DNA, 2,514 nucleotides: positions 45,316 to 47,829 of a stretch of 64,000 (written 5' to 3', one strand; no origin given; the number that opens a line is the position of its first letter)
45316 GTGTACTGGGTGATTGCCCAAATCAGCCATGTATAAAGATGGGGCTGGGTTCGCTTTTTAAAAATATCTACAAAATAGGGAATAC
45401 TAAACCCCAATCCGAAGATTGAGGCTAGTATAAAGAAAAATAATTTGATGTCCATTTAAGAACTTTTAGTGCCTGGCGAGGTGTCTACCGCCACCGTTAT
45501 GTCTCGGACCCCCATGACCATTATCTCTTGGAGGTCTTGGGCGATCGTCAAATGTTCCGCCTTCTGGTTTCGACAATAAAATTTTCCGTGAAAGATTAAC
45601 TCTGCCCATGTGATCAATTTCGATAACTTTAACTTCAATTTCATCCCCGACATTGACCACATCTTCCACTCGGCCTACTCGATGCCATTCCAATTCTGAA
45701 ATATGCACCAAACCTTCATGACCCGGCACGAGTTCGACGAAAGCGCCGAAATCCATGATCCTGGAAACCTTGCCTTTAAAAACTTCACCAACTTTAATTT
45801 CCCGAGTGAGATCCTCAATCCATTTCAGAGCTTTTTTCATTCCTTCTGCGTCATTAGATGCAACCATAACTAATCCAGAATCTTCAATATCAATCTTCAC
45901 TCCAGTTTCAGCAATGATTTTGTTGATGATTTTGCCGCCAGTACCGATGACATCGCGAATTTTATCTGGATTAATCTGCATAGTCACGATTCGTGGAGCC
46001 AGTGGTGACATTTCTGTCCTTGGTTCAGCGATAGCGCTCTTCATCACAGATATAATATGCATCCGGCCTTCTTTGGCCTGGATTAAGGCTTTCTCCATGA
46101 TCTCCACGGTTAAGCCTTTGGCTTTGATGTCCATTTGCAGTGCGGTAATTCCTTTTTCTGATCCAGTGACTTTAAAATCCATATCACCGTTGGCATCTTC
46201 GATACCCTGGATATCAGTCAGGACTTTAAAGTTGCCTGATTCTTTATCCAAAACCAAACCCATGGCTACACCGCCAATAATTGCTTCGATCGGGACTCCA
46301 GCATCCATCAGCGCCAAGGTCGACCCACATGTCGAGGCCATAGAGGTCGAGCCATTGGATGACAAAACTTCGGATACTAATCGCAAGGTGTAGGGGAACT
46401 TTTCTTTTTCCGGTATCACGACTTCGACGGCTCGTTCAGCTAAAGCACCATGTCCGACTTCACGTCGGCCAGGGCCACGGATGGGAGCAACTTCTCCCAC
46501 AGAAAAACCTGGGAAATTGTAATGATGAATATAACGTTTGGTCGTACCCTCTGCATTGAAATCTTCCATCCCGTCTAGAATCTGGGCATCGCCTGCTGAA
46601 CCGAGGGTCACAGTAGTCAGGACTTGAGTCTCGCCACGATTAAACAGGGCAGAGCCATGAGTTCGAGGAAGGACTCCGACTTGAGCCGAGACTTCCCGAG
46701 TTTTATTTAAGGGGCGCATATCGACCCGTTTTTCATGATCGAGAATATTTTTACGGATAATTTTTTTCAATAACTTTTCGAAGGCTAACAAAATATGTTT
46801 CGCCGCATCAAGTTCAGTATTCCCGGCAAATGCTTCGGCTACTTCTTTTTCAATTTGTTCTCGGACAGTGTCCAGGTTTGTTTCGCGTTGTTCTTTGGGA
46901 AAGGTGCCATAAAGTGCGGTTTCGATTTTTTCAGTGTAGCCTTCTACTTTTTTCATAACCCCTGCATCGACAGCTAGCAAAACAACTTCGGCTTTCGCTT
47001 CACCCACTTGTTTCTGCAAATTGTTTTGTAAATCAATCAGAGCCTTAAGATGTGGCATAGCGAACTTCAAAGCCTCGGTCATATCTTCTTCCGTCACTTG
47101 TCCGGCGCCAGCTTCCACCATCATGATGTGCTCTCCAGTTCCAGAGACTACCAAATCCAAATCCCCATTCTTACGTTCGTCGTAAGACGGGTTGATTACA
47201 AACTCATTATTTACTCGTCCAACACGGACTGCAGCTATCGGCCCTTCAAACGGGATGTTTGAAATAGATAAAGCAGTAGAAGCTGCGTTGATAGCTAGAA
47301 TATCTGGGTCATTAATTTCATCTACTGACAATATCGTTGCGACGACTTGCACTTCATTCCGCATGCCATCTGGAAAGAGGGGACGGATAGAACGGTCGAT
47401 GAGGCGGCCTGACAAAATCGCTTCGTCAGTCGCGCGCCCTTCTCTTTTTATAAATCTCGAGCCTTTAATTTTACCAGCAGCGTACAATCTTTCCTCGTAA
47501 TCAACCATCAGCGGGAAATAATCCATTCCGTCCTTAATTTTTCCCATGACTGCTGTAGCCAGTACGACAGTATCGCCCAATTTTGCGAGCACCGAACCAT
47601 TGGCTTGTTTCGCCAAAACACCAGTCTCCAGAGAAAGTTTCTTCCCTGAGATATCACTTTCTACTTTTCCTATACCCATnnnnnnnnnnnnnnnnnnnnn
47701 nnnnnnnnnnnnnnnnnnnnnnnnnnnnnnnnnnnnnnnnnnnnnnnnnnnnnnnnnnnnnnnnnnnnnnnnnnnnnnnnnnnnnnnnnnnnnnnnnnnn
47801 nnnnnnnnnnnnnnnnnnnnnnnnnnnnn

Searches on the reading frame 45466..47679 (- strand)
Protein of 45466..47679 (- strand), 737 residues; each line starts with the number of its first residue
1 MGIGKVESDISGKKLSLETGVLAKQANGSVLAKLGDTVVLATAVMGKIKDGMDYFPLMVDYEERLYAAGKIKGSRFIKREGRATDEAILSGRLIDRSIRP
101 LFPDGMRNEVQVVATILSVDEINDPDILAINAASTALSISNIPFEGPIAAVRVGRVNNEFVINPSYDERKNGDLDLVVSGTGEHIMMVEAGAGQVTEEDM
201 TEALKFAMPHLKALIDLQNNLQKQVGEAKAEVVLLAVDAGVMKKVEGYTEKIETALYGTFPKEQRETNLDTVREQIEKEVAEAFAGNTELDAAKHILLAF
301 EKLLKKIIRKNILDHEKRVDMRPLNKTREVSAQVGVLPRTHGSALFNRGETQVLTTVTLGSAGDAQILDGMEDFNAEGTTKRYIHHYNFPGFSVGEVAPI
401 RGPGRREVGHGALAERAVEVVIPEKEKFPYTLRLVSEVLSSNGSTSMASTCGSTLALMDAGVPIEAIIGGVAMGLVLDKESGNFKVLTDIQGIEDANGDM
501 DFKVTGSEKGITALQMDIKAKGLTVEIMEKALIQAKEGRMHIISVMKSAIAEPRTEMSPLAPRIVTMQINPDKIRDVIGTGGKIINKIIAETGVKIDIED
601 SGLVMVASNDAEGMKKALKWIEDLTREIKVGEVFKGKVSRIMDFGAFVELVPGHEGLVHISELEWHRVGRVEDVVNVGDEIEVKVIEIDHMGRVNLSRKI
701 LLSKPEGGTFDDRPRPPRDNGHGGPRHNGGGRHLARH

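Call 29: find_related_loci(query=window:45466-47679:-, collection=genome_contigs, flank=10000)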
Query window:45466-47679:- (737 aa) in genome_contigs; peptide patterns used: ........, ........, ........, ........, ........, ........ (x = any residue, [..] = any of these).
218 stretches matched a pattern; 84 encode a relative of the query (tblastn E <= 1e-3); the best 80 are kept; 80 distinct loci.
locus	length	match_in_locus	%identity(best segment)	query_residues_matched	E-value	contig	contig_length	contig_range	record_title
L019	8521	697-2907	77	1-737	0e+0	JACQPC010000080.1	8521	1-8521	MAG: Candidatus Doudnabacteria bacterium isolate NC_groundwater_1297_Ag_S-0.2um_47_31 S_p2_S4_coassembly_k141_3267202, w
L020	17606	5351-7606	75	1-737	0e+0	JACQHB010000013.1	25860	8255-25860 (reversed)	MAG: Candidatus Doudnabacteria bacterium isolate NC_groundwater_1088_Ag_S2p5_45_84 S_2p5_S6_coassembly_k141_3068245, who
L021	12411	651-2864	75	1-737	0e+0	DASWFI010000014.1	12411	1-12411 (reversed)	MAG TPA_asm: Patescibacteria group bacterium isolate SMAG_U2785 k141_2024184, whole genome shotgun sequence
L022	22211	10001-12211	75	1-737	0e+0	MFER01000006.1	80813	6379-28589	MAG: Candidatus Doudnabacteria bacterium RIFCSPHIGHO2_02_FULL_43_13b rifcsphigho2_02_scaffold_1917, whole genome shotgun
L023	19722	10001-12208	78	1-737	0e+0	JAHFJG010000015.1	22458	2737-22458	MAG: Candidatus Doudnabacteria bacterium isolate nzgw380 NODE_1563_length_22459_cov_4.172710, whole genome shotgun seque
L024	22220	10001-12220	74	5-737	0e+0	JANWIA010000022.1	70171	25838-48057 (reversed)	MAG: Candidatus Doudnabacteria bacterium isolate CRAIB_MAG29 c_000000081641, whole genome shotgun sequence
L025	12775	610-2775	76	1-726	0e+0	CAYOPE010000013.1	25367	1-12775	MAG TPA_asm: uncultured Candidatus Saccharibacteria bacterium isolate SRP273308_co1_413 genome assembly, contig: NODE_19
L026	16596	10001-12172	75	1-720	0e+0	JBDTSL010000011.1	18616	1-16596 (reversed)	MAG: Candidatus Doudnabacteria bacterium isolate cluster3_bin.27 NODE_10802_length_18616_cov_9.308927, whole genome shot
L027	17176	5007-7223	73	1-726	0e+0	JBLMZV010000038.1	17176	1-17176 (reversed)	MAG: Candidatus Saccharibacteria bacterium isolate MAG194 PRJNA951521_bin51_renamed_37, whole genome shotgun sequence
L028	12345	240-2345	63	7-717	0e+0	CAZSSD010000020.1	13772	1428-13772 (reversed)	MAG TPA_asm: uncultured Candidatus Saccharibacteria bacterium isolate binchicken_co110_1221 genome assembly, contig: NOD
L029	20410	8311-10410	54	8-718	0e+0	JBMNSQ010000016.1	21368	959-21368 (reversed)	MAG: bacterium isolate SBF912SR3HQ0006 scaffold_4224_c1, whole genome shotgun sequence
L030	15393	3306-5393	54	10-716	0e+0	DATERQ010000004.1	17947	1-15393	MAG TPA_asm: bacterium isolate SMAG_U9077 k141_17698, whole genome shotgun sequence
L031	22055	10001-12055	54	9-699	0e+0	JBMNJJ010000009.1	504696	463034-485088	MAG: Peptococcia bacterium isolate SBF912LR0HQ0032 contig_9039, whole genome shotgun sequence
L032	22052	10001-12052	54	8-702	0e+0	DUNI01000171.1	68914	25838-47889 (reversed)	MAG TPA_asm: Bacillota bacterium isolate AS05jafATM_5 52206_AS05, whole genome shotgun sequence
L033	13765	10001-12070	54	9-704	0e+0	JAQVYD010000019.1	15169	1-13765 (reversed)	MAG: Clostridia bacterium isolate STF2_141 NODE_10578_length_15169_cov_7.286332_Sandtown_F2, whole genome shotgun sequen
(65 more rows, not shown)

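Call 55: search_protein_families(library=pfam, proteins=[L026:8538-8903:-, L026:8900-9358:-, L026:7036-7425:-, L026:7090-7491:+, L020:3463-4236:+, L020:4501-4782:+, L020:3289-3888:-, L023:7933-8337:-], max_evalue=0.1)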
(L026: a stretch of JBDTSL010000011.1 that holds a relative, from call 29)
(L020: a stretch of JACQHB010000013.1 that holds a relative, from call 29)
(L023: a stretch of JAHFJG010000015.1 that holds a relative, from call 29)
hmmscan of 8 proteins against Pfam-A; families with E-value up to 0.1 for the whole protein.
L026:8538-8903:- (121 aa): 3 families
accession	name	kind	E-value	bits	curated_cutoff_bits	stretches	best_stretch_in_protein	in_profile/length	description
PF09393.16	DUF2001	-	0.0046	17.4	27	1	22-91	25-91/139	Phage tail tube protein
PF05347.21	Complex1_LYR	-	0.032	14.6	24.8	1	41-75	8-41/59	Complex 1 protein (LYR family)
PF17511.7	Mobilization_B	-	0.064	14.1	27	1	22-103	12-88/136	Mobilization protein B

L026:8900-9358:- (152 aa): 0 families

L026:7036-7425:- (129 aa): 0 families

L026:7090-7491:+ (133 aa): 0 families

L020:3463-4236:+ (257 aa): 0 families

L020:4501-4782:+ (93 aa): 1 family
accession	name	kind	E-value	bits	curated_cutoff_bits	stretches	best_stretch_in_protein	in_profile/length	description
PF04513.17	Baculo_PEP_C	-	0.029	14.8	38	1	23-74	34-86/140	Baculovirus polyhedron envelope protein, PEP, C terminus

L020:3289-3888:- (199 aa): 0 families

L023:7933-8337:- (134 aa): 1 family
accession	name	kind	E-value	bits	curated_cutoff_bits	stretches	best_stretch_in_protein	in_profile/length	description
PF00072.30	Response_reg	-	3.7e-06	27.5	30.2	1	23-105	1-83/111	Response regulator receiver domain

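Call 82: search_protein_families(library=phrogs, proteins=[L026:8538-8903:-, L026:8900-9358:-, L020:3463-4236:+], max_evalue=0.01)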
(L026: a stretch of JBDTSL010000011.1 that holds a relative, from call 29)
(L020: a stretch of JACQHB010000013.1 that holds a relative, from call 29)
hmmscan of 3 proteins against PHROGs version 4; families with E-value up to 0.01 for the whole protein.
L026:8538-8903:- (121 aa): 0 families

L026:8900-9358:- (152 aa): 0 families

L020:3463-4236:+ (257 aa): 0 families
